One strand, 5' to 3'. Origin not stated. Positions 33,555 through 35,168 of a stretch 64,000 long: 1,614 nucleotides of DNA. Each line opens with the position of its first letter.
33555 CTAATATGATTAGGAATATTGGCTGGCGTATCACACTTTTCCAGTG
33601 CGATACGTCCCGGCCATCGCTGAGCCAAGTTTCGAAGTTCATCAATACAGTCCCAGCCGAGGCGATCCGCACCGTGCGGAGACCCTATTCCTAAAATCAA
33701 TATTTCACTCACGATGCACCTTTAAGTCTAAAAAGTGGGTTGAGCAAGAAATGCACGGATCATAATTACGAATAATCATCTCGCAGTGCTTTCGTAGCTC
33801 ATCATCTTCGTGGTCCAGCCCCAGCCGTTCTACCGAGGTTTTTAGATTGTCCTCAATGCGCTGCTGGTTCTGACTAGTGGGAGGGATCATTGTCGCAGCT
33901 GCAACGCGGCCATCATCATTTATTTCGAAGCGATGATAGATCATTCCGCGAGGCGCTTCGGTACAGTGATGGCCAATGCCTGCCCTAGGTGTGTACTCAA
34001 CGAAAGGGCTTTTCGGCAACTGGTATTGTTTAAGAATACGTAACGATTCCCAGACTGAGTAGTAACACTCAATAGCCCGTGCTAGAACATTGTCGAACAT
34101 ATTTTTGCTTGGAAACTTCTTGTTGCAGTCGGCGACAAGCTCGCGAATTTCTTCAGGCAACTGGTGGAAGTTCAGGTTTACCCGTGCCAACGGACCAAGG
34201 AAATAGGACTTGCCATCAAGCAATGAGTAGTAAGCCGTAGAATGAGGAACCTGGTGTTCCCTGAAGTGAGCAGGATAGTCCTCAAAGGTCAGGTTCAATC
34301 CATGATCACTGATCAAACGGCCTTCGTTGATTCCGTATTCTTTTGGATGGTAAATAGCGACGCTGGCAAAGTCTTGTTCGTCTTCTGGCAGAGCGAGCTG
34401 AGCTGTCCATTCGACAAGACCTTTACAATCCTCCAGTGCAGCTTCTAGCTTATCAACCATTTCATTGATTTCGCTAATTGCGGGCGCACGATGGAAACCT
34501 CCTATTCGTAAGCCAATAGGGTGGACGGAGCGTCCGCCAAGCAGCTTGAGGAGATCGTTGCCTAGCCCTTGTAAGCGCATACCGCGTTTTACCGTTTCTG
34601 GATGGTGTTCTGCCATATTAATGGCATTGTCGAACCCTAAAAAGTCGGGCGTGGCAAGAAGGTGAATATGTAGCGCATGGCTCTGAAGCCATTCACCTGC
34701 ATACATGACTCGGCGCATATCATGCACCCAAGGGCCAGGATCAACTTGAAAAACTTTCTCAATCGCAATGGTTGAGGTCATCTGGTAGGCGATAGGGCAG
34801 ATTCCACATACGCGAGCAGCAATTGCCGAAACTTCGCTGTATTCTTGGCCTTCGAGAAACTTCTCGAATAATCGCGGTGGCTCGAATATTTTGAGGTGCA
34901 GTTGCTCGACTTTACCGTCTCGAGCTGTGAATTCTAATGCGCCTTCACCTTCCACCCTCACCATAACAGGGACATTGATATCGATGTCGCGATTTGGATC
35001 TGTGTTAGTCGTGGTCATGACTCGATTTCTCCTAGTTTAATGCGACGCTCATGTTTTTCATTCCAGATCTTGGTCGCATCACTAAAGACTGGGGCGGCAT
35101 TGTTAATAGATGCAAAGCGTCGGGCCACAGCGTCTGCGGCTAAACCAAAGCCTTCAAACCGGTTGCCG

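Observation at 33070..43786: Self-contained group-3b-type (sulfhydrogenase-like) NiFe hydrogenase island with a divergent hypCABDFE set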

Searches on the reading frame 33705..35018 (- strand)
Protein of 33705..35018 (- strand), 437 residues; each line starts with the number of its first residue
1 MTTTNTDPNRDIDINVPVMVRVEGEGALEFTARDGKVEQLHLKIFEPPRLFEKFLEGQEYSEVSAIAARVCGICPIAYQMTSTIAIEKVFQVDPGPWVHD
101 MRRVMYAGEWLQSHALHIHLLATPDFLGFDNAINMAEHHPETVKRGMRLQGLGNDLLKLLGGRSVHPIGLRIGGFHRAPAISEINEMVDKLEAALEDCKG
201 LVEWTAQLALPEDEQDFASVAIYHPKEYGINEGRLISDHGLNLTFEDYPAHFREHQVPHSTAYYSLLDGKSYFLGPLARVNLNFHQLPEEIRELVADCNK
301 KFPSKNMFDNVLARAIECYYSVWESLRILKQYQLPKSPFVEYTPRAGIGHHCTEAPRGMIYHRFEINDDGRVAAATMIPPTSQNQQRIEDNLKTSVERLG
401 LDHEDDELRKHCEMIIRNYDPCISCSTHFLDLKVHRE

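Call 3: search_protein_families(library=pfam, proteins=[window:33705-35018:-])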
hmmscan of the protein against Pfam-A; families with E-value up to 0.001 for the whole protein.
window:33705-35018:- (437 aa): 1 family
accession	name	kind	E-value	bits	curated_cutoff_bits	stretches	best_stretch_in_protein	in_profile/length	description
PF00374.24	NiFeSe_Hases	-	7.2e-24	85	25.8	2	49-135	1-87/508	Nickel-dependent hydrogenase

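Call 12: find_homologous_proteins(query=window:33705-35018:-)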
Query window:33705-35018:- (437 aa): 8000 proteins with E <= 0.001 among 8000 candidates; the best 120 are listed.
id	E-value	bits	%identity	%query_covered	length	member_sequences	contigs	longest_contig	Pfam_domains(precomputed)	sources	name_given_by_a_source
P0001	0.0e+0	1026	100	100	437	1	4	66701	PF00374.25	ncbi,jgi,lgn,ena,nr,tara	ncbi:MAG: Ni/Fe hydrogenase subunit alpha [Kangiellaceae bacterium]|jgi:coenzyme F420-reducing hydro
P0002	3.3e-231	786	75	100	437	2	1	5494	PF00374.25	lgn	-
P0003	1.6e-215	734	73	100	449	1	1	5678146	PF00374.25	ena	-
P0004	7.8e-213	725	70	99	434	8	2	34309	PF00374.25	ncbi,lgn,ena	-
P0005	8.5e-213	725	70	99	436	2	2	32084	PF00374.25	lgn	-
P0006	9.3e-212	722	71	98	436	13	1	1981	PF00374.25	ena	-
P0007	1.1e-211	722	71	100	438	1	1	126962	PF00374.25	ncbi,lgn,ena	-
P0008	1.5e-211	721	70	99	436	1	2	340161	PF00374.25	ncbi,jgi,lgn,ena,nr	ncbi:MAG: nickel-dependent hydrogenase large subunit [Proteobacteria bacterium]|nr:nickel-dependent 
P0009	8.1e-211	719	70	100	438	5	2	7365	PF00374.25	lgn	-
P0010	4.0e-210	716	70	100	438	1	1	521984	PF00374.25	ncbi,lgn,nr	ncbi:Coenzyme F420-reducing hydrogenase, alpha subunit [Alteromonadaceae bacterium Bs31]|nr:Coenzyme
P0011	4.2e-210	716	71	99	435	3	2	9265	PF00374.25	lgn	-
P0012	5.3e-210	716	69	100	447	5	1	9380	PF00374.25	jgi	-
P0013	6.2e-209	713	70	99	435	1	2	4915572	PF00374.25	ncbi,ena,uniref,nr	ncbi:Ni/Fe hydrogenase subunit alpha [Teredinibacter haidensis]|uniref:Ni/Fe hydrogenase subunit alp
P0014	2.0e-208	711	69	100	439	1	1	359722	PF00374.25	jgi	-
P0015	2.1e-207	707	70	98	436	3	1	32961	PF00374.25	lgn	-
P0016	5.9e-207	706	70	99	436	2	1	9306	PF00374.25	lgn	-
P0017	3.9e-206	703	69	100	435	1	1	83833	PF00374.25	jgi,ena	-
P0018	8.6e-205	699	69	99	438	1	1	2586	PF00374.25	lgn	-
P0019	2.5e-204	697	68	100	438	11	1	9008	PF00374.25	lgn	-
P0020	4.3e-204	697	68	99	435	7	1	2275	PF00374.25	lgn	-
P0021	1.1e-203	695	68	99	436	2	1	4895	PF00374.25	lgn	-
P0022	1.2e-202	692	67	99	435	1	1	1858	PF00374.25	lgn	-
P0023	1.8e-202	691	68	100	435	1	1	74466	PF00374.25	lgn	-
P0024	2.2e-202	691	67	99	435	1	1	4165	PF00374.25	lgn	-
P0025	8.0e-202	689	67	100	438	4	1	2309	PF00374.25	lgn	-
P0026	1.1e-201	689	68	99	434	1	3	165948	PF00374.25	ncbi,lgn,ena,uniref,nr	ncbi:Ni/Fe hydrogenase subunit alpha [Reinekea marinisedimentorum]|uniref:Coenzyme F420-reducing hyd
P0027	6.7e-201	686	67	100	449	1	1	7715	PF00374.25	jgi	jgi:sulfhydrogenase subunit alpha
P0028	1.8e-200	685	67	98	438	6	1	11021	PF00374.25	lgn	-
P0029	1.4e-199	682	65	100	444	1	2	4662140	PF00374.25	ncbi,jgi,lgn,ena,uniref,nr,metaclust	ncbi:Ni/Fe hydrogenase subunit alpha [Teredinibacter purpureus]|uniref:Ni/Fe hydrogenase subunit alp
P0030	8.9e-199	679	67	99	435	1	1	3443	PF00374.25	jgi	jgi:sulfhydrogenase subunit alpha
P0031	1.6e-198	678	66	99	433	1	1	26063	PF00374.25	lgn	-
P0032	4.0e-198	677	66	99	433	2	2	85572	PF00374.25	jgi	-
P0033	6.6e-198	676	65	99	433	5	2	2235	PF00374.25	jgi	jgi:coenzyme F420-reducing hydrogenase alpha subunit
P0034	1.4e-197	675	66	98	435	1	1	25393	PF00374.25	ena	-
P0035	1.6e-197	675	66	99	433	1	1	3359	PF00374.25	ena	-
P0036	1.9e-196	671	67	100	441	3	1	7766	PF00374.25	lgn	-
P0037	2.0e-196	671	66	100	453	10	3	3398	PF00374.25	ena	-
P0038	2.0e-196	671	67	99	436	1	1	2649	PF00374.25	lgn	-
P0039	5.5e-196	670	66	99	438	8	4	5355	PF00374.25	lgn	-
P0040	4.0e-195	667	64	100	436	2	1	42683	PF00374.25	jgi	jgi:sulfhydrogenase subunit alpha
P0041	3.1e-194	664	66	99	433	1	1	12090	PF00374.25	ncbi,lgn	-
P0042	4.1e-192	657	65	99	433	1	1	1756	PF00374.25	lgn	-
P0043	3.2e-190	651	64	99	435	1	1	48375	PF00374.25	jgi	-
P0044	7.0e-181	620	60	98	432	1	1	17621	PF00374.25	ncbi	ncbi:MAG: nickel-dependent hydrogenase large subunit [Pseudomonadota bacterium]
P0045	2.9e-180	618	60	98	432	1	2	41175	PF00374.25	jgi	jgi:coenzyme F420-reducing hydrogenase alpha subunit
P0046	9.2e-179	613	60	98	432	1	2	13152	PF00374.25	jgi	jgi:coenzyme F420-reducing hydrogenase alpha subunit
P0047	8.1e-178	610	59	98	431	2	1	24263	PF00374.25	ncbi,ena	-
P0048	1.1e-177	610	59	97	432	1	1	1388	PF00374.25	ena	-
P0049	1.1e-177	610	59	98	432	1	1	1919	PF00374.25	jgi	-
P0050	2.9e-177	608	58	98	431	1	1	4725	PF00374.25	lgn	-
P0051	2.5e-176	605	59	98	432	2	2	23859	PF00374.25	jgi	jgi:sulfhydrogenase subunit alpha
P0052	4.3e-176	604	58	98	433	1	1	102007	PF00374.25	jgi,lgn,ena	-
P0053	2.0e-175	602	59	98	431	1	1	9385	PF00374.25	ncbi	ncbi:MAG: nickel-dependent hydrogenase large subunit [Pseudomonadota bacterium]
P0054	3.2e-175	601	57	98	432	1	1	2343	PF00374.25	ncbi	-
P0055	5.7e-175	601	58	98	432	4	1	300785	PF00374.25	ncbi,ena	-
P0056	6.9e-175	600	57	98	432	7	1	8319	PF00374.25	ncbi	-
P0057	7.2e-175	600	57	98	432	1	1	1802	PF00374.25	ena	-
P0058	9.3e-175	600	58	98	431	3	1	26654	PF00374.25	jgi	-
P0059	1.4e-174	599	57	98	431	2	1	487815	PF00374.25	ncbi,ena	-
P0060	1.7e-174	599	57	98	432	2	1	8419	PF00374.25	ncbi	-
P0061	3.3e-174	598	57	98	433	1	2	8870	PF00374.25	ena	-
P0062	3.5e-174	598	58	98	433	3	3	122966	PF00374.25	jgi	jgi:sulfhydrogenase subunit alpha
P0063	4.2e-174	598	57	98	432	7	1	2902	PF00374.25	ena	-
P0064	4.5e-174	598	59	98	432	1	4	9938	PF00374.25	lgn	-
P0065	4.6e-174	598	57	98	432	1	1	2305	PF00374.25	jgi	-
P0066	5.5e-174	597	57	98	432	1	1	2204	PF00374.25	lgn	-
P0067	7.2e-174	597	56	98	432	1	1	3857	PF00374.25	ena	-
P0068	1.0e-173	596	57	98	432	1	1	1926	PF00374.25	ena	-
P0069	1.1e-173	596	57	98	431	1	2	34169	PF00374.25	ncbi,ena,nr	ncbi:MAG: nickel-dependent hydrogenase large subunit [Gammaproteobacteria bacterium]|nr:nickel-depen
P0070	1.3e-173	596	56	98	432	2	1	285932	PF00374.25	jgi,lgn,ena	-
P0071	1.7e-173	596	57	98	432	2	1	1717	PF00374.25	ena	-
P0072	1.8e-173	596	56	98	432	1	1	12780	PF00374.25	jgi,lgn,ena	-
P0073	1.8e-173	596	57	98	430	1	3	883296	PF00374.25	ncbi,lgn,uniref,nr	ncbi:coenzyme F420-reducing hydrogenase, alpha subunit [Legionella rubrilucens]|uniref:Coenzyme F420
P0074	1.8e-173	596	58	98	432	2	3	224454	PF00374.25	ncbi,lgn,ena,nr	ncbi:MAG: nickel-dependent hydrogenase large subunit [Gammaproteobacteria bacterium]|nr:MAG: nickel-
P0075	2.0e-173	595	57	98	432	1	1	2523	PF00374.25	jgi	jgi:coenzyme F420-reducing hydrogenase alpha subunit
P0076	2.3e-173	595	57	97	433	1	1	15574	PF00374.25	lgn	-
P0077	2.3e-173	595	55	99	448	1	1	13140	PF00374.25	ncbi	-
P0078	2.4e-173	595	57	98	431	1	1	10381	PF00374.25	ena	-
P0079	2.6e-173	595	56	98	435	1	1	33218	PF00374.25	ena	-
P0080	3.1e-173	595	57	98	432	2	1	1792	PF00374.25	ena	-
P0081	3.4e-173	595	57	98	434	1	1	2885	PF00374.25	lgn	-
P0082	3.5e-173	595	58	98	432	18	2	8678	PF00374.25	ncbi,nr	ncbi:MAG: nickel-dependent hydrogenase large subunit [gamma proteobacterium endosymbiont of Lamellib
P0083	4.2e-173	594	58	98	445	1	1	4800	PF00374.25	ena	-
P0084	4.6e-173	594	57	98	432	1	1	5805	PF00374.25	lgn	-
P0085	5.0e-173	594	59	98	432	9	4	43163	PF00374.25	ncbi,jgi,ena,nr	ncbi:MAG: Ni/Fe hydrogenase subunit alpha [Candidatus Promineifilaceae bacterium]|nr:nickel-dependen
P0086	5.1e-173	594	57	98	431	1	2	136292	PF00374.25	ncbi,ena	-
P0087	5.1e-173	594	58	97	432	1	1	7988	PF00374.25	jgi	jgi:sulfhydrogenase subunit alpha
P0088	5.6e-173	594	57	98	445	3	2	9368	PF00374.25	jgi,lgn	jgi:coenzyme F420-reducing hydrogenase alpha subunit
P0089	7.2e-173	594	58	98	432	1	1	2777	PF00374.25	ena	-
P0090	7.5e-173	594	58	98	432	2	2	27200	PF00374.25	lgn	-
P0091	1.2e-172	593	58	98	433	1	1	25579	PF00374.25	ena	-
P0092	1.2e-172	593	57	98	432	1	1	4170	PF00374.25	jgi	jgi:coenzyme F420-reducing hydrogenase alpha subunit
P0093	1.3e-172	593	57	98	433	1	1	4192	PF00374.25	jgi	jgi:coenzyme F420-reducing hydrogenase alpha subunit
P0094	1.4e-172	593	57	98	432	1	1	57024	PF00374.25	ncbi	ncbi:MAG: Ni/Fe hydrogenase subunit alpha [Pseudomonadota bacterium]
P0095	1.5e-172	593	58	98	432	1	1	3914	PF00374.25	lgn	-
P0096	1.7e-172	592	57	98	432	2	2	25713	PF00374.25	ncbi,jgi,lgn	ncbi:MAG: Ni/Fe hydrogenase subunit alpha [Gammaproteobacteria bacterium]|jgi:coenzyme F420-reducing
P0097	1.7e-172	592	57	98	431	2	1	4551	PF00374.25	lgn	-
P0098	1.7e-172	592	57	98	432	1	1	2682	PF00374.25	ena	-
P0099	2.6e-172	592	58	97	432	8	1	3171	PF00374.25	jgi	jgi:sulfhydrogenase subunit alpha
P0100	2.6e-172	592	56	99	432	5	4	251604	PF00374.25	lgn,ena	-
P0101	3.2e-172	592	57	98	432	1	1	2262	PF00374.25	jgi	jgi:sulfhydrogenase subunit alpha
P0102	3.3e-172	591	58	99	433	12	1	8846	PF00374.25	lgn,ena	-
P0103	4.1e-172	591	58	98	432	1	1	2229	PF00374.25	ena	-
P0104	4.5e-172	591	57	97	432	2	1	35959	PF00374.25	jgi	-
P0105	4.6e-172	591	57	97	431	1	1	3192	PF00374.25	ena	-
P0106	6.4e-172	591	56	98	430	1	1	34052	PF00374.25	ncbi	-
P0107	7.0e-172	590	57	98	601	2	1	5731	PF00374.25,PF01750.24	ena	-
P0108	8.1e-172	590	56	98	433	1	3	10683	PF00374.25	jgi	-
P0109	8.1e-172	590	57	98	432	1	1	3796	PF00374.25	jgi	jgi:sulfhydrogenase subunit alpha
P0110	9.2e-172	590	56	98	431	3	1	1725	PF00374.25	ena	-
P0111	1.0e-171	590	56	97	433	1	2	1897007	PF00374.25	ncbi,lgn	ncbi:MAG: Ni/Fe hydrogenase subunit alpha [Gammaproteobacteria bacterium]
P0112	1.0e-171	590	56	98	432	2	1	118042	PF00374.25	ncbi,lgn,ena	-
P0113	1.1e-171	590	57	98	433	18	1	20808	PF00374.25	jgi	-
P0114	1.3e-171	590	55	98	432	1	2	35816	PF00374.25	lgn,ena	-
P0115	1.3e-171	590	57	98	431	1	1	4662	PF00374.25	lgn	-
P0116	1.5e-171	589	58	97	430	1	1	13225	PF00374.25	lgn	-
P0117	1.7e-171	589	57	98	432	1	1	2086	PF00374.25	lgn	-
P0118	1.7e-171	589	56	98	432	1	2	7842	PF00374.25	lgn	-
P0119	1.9e-171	589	57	98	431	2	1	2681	PF00374.25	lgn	-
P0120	2.0e-171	589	55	98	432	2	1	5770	PF00374.25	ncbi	ncbi:Ni/Fe hydrogenase subunit alpha [Kaarinaea lacus]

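Call 13: search_protein_families(library=ncbifam, proteins=[window:33705-35018:-])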
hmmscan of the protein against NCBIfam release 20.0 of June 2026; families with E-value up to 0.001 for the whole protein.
window:33705-35018:- (437 aa): 9 families
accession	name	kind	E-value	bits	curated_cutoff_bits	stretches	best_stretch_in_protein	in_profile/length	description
NF040828.1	sulfhyd_ShyA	equivalog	2.7e-78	263.7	700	1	14-430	3-413/415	NAD(P)-dependent hydrogenase/sulfhydrogenase 2 subunit alpha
NF040832.1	sulfhyd_HydA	equivalog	2e-70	238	880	1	12-430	3-424/426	NADPH-dependent hydrogenase/sulfhydrogenase 1 subunit alpha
NF041785.2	VhuA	equivalog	3.5e-33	114.8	800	1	15-395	5-412/418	F420-non-reducing hydrogenase Vhu subunit A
TIGR03295.1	frhA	equivalog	4.2e-33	114.9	392.5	1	21-430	12-397/412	coenzyme F420 hydrogenase subunit alpha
NF033181.1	NiFeSe_hydrog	equivalog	1.6e-32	113.1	600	2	17-131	7-120/507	nickel-dependent hydrogenase large subunit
NF045518.1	H2_NiFeSe_large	exception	8.3e-31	107.3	780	2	12-135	2-125/485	NiFeSe hydrogenase large subunit HysA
NF007550.0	PRK10170.1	equivalog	2.7e-10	39.3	1101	1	19-134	24-139/597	Ni/Fe-hydrogenase large subunit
NF007778.0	PRK10467.1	equivalog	6.6e-10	37.9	969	1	16-141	7-131/567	hydrogenase 2 large subunit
NF041786.2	VhuU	equivalog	2.4e-06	27.3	70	1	412-432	11-31/45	F420-non-reducing hydrogenase selenoprotein subunit VhuU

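Call 18: search_solved_structures(query=window:33705-35018:-, max_evalue=0.00001)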
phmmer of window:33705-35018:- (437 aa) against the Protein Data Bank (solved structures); distinct sequences matched with E-value up to 0.00001: 69 (the best 60 are shown).
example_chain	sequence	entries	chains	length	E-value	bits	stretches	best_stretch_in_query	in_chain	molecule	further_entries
5yxy_A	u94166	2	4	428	2.7e-64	220.9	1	12-429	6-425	Cytosolic NiFe-hydrogenase, alpha subunit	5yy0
9nez_D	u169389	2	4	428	1.8e-62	215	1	12-430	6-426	Sulfhydrogenase 1 subunit alpha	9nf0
9e15_B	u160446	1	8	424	8.1e-62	212.8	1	12-428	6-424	Sulfhydrogenase 1 subunit alpha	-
9e1j_B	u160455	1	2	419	1.4e-61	212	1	14-428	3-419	Sulfhydrogenase 1 subunit alpha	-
5odc_F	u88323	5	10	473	3.7e-43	151.3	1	14-430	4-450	Methyl-viologen reducing hydrogenase subunit A | Methyl-viologen reducing hydrogenase, subunit A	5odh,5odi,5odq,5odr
7t2r_D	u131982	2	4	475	3.3e-40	141.6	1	16-430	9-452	NiFe hydrogenase large subunit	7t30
9sw2_F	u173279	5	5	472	2.7e-36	128.7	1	18-433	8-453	F420-non-reducing hydrogenase subunit A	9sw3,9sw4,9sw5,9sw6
5xf9_D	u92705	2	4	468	6.6e-33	117.5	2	15-202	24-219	NAD-reducing hydrogenase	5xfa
9sfi_g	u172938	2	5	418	7.5e-32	114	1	16-395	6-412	Coenzyme F420-reducing hydrogenase, alpha subunit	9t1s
6qgt_A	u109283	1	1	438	1.3e-24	90.1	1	18-191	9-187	F420-reducing hydrogenase, subunit alpha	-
6qgr_A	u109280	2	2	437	1.4e-24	90.1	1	18-191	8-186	Coenzyme F420 hydrogenase subunit alpha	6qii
5jsu_B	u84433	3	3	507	1.2e-22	83.6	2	16-142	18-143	Periplasmic [NiFeSe] hydrogenase, large subunit, selenocysteine-containing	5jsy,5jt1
5jsh_B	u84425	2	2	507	3.9e-21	78.7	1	16-142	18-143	Periplasmic [NiFeSe] hydrogenase, large subunit, selenocysteine-containing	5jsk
6z8m_B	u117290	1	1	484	1e-20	77.3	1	16-142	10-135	Periplasmic [NiFeSe] hydrogenase, large subunit, selenocysteine-containing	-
6ruc_B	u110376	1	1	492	1.1e-20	77.3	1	16-142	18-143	Periplasmic [NiFeSe] hydrogenase, large subunit, selenocysteine-containing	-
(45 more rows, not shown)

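Call 20: find_encoding_contigs(protein=P0001, flank=10000, max_places=6)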
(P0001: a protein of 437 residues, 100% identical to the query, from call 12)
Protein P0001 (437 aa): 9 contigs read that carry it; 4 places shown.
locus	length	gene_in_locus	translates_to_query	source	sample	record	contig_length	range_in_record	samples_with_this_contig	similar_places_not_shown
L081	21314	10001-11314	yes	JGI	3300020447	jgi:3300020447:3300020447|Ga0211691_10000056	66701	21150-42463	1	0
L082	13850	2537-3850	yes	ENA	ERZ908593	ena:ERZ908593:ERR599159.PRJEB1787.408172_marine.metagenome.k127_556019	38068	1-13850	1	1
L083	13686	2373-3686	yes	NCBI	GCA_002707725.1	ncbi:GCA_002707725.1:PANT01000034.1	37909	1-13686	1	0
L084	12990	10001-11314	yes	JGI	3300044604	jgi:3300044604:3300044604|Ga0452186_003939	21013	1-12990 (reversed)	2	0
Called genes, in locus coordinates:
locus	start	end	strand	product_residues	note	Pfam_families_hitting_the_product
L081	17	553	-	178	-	-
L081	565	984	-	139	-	PF00801:PKD (faint)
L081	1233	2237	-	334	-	PF00586:AIRS, PF02769:AIRS_C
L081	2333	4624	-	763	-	PF00708:Acylphosphatase, PF07503:zf-HYPF, PF01300:Sua5_yciO_yrdC, PF17788:HypF_C, PF22521:HypF_C_2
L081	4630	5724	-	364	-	PF01924:HypD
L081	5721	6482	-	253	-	PF02492:cobW, PF03205:MobB (weak)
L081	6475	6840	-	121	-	PF01155:HypA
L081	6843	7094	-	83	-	PF01455:HupF_HypC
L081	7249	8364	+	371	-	PF12838:Fer4_7 (faint), PF13187:Fer4_9 (faint), PF12797:Fer4_2 (faint), PF13237:Fer4_10 (faint), PF13534:Fer4_17 (faint), PF25160:LdpA_Fe-S-bd (faint), PF17179:Fer4_22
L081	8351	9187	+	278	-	PF00175:NAD_binding_1, PF10418:DHODB_Fe-S_bind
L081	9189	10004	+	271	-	PF01058:Oxidored_q6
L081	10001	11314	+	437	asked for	PF00374:NiFeSe_Hases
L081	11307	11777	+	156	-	PF01750:HycI (weak)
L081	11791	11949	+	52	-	-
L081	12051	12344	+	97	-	-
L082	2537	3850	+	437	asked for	PF00374:NiFeSe_Hases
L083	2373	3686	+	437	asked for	PF00374:NiFeSe_Hases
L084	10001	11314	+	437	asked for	PF00374:NiFeSe_Hases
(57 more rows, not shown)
